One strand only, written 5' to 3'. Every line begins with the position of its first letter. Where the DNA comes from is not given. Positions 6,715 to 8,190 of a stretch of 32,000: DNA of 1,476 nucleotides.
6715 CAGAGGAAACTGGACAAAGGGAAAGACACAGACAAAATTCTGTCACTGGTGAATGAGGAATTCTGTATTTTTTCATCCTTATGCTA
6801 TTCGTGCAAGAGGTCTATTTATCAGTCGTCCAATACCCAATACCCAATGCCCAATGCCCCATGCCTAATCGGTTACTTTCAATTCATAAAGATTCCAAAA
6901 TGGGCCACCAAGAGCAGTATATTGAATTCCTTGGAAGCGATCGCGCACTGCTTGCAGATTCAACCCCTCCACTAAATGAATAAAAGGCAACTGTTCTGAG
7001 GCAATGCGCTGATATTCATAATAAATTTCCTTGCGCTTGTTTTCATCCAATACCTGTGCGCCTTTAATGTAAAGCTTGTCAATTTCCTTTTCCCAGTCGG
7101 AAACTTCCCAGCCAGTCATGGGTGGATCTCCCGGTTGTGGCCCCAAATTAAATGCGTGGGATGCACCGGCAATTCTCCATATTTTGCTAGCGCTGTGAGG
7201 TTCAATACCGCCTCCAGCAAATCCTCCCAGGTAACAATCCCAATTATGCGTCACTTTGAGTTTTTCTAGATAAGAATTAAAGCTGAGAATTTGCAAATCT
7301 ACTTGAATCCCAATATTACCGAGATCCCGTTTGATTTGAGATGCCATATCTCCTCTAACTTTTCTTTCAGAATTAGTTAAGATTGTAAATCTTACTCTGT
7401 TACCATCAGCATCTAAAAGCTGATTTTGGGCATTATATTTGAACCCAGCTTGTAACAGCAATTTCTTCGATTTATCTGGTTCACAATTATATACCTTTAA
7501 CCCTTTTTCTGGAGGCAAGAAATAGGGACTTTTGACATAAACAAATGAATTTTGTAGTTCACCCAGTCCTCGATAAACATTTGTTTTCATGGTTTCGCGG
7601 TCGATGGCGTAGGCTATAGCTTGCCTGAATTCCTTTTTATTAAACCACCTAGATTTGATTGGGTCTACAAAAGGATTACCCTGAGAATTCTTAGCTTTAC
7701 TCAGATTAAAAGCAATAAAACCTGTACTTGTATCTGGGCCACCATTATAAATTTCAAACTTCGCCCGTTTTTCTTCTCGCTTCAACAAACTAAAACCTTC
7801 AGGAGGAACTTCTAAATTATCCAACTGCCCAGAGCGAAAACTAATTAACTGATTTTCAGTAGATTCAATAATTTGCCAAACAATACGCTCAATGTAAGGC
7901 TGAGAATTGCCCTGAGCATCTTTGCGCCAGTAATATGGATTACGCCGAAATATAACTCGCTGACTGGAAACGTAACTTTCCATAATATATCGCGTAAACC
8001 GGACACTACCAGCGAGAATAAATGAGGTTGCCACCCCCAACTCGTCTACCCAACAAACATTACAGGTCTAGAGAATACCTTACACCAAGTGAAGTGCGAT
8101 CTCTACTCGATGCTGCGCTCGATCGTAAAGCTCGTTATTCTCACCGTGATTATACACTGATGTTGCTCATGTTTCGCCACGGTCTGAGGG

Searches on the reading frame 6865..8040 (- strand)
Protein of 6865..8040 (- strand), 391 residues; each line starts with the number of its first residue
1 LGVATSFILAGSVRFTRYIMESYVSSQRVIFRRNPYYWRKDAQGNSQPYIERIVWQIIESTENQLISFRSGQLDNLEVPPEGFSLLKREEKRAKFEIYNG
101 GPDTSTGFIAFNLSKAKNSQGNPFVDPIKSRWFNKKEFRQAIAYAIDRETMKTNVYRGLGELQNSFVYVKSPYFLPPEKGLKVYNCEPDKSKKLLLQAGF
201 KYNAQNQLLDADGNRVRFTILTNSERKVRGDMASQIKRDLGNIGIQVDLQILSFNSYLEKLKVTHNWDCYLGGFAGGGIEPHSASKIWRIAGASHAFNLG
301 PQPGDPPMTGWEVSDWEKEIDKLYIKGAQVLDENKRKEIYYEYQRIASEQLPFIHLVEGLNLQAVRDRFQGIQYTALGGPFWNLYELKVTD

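Call 7: search_protein_families(library=pfam, proteins=[window:6865-8040:-], max_evalue=0.01)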
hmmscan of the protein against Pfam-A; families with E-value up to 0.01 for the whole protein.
window:6865-8040:- (391 aa): 1 family
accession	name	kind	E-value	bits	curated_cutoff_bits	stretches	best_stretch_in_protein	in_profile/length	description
PF00496.27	SBP_bac_5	-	6.9e-48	164.1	32.4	1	18-288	121-360/368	Bacterial extracellular solute-binding proteins, family 5 Middle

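Call 10: search_protein_families(library=ncbifam, proteins=[window:6865-8040:-], max_evalue=0.01)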
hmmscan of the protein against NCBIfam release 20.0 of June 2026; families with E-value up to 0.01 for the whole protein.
window:6865-8040:- (391 aa): 9 families
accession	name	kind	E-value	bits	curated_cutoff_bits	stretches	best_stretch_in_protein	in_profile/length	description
NF045467.1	Opp4A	equivalog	9.7e-37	126.4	650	1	18-377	213-546/556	oligopeptide ABC transporter substrate-binding protein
TIGR02294.1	nickel_nikA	equivalog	2.5e-16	59.3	393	1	18-292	168-418/501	nickel ABC transporter substrate-binding protein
NF011689.0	PRK15109.1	equivalog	1.7e-12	46.8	560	1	17-378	217-529/547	ABC transporter substrate-binding protein SapA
NF045468.1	Opp5A_nikA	equivalog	2.5e-10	39.5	600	1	129-269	251-383/488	nickel ABC transporter substrate-binding protein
NF047575.1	opine_bind_CntA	exception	8.8e-09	34.4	800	1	18-250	196-410/535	staphylopine-dependent metal ABC transporter substrate-binding lipoprotein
NF043070.1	DppA_dipep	equivalog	1.3e-07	30.6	1005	1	133-377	304-524/535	dipeptide ABC transporter periplasmic-binding protein DppA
TIGR04028.1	SBP_KPN_01854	hypoth_equivalog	3.6e-06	25.8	468.5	1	132-250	266-380/509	TIGR04028 family ABC transporter substrate-binding protein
NF043077.1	MMSYN1_0169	equivalog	8.2e-06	24.5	650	1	18-150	323-456/896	oligopeptide ABC transporter substrate-binding protein OppA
NF011684.0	PRK15104.1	equivalog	0.00048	19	947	1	17-275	216-443/543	oligopeptide ABC transporter substrate-binding protein OppA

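Call 38: find_homologous_proteins(query=window:6865-7992:-, max_evalue=1e-30)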
Query window:6865-7992:- (375 aa): 3367 proteins with E <= 1e-30 among 5154 candidates; the best 120 are listed.
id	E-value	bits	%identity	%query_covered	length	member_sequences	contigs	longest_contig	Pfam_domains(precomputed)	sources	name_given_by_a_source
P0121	1.3e-249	846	99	99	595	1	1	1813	PF00496.28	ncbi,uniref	ncbi:MAG: ABC transporter substrate-binding protein, partial [Nostoc sp.]|uniref:ABC transporter sub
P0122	2.4e-238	809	94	100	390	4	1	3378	PF00496.28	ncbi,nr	ncbi:MAG: ABC transporter substrate-binding protein [Nostoc sp. C3-bin3]|nr:ABC transporter substrat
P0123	3.8e-238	808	94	100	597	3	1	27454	PF00496.28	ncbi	-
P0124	6.8e-238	807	94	100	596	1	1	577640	PF00496.28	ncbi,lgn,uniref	ncbi:ABC transporter substrate-binding protein [Nostoc sp.]|uniref:ABC transporter substrate-binding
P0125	2.0e-237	806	93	100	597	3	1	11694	PF00496.28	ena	-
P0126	8.1e-237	804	93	100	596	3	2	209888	PF00496.28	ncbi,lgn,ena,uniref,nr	ncbi:ABC transporter substrate-binding protein [Nostoc sp. LPT]|uniref:ABC transporter substrate-bin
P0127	1.6e-236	803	93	100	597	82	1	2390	PF00496.28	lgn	-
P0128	1.2e-231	787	91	100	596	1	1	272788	PF00496.28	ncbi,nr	ncbi:ABC transporter substrate-binding protein [Desmonostoc muscorum CCALA 125]|nr:ABC transporter s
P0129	2.8e-231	785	90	100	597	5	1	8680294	PF00496.28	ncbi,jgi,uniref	ncbi:Peptide ABC transporter substrate-binding protein [Nostoc sp. DSM 114161]|jgi:peptide/nickel tr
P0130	9.8e-231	784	91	100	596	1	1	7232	PF00496.28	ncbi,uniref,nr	ncbi:ABC transporter substrate-binding protein [Nostoc sp. WHI]|uniref:ABC transporter substrate-bin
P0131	2.3e-230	782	90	100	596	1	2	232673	PF00496.28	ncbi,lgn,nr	ncbi:MAG: ABC transporter substrate-binding protein [Nostoc sp. SerVER01]|nr:ABC transporter substra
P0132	5.9e-230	781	90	100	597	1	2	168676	PF00496.28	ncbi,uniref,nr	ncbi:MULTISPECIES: ABC transporter substrate-binding protein [Nostoc]|uniref:ABC transporter substra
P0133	8.1e-230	781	90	100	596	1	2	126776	PF00496.28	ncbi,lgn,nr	ncbi:MAG: ABC transporter substrate-binding protein [Nostoc sp. DedQUE01]|nr:ABC transporter substra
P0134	2.2e-229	779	90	100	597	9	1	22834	PF00496.28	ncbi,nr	ncbi:MAG: ABC transporter substrate-binding protein [Nostoc sp. CreGUA01]|nr:ABC transporter substra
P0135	2.7e-229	779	90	100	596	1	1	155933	PF00496.28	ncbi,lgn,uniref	ncbi:ABC transporter substrate-binding protein [Nostoc sp. CCY 9925]|uniref:ABC transporter substrat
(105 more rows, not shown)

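Call 39: find_encoding_contigs(protein=P0121, flank=3000, max_places=3)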
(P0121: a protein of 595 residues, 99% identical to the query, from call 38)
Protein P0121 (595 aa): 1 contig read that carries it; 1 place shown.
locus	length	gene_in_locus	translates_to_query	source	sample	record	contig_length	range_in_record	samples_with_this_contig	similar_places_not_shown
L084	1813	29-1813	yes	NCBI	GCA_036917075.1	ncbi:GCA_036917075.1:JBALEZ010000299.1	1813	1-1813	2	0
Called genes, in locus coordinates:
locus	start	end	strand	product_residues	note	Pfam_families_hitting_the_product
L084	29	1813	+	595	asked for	PF00496:SBP_bac_5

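Call 40: find_encoding_contigs(protein=P0122, flank=5000, max_places=3)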
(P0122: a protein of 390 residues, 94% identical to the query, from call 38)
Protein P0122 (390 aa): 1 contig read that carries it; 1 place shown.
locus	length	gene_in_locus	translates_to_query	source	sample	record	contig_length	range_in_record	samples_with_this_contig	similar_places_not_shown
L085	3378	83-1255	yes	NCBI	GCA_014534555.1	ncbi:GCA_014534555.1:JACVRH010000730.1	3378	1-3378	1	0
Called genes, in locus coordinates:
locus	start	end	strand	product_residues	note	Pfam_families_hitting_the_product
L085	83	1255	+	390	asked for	PF00496:SBP_bac_5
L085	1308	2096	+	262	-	PF00731:AIRC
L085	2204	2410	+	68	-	-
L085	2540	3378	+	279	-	PF00206:Lyase_1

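Call 41: find_encoding_contigs(protein=P0124, flank=8000, max_places=2)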
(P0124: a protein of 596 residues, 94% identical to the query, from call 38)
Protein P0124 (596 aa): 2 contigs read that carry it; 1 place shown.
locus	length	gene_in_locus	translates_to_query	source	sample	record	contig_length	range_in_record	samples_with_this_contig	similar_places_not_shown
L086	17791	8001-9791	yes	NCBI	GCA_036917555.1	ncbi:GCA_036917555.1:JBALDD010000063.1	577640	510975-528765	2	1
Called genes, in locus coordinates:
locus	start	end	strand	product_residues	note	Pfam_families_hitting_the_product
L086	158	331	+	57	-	PF02416:TatA_B_E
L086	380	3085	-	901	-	PF18921:Cyanophycin_syn, PF02955:GSH-S_ATP (faint), PF08443:RimK, PF14397:ATPgrasp_ST (faint), PF08245:Mur_ligase_M, PF02875:Mur_ligase_C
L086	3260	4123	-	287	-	PF03575:Peptidase_S51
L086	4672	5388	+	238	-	PF01746:tRNA_m1G_MT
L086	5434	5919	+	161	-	PF02542:YgbB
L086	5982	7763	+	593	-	PF00496:SBP_bac_5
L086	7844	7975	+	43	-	-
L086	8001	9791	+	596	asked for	PF00496:SBP_bac_5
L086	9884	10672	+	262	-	PF00731:AIRC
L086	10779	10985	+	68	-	-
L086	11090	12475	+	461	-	PF00206:Lyase_1, PF14698:ASL_C2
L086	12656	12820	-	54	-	-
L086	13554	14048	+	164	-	PF00293:NUDIX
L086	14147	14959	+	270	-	PF00561:Abhydrolase_1, PF12146:Hydrolase_4, PF12697:Abhydrolase_6, PF10230:LIDHydrolase (weak), PF03096:Ndr (weak), PF06821:Ser_hydrolase (weak)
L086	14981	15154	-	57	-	-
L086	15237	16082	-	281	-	PF03309:Pan_kinase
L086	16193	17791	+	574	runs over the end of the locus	PF00753:Lactamase_B, PF19583:ODP, PF00258:Flavodoxin_1 (weak), PF01613:Flavin_Reduct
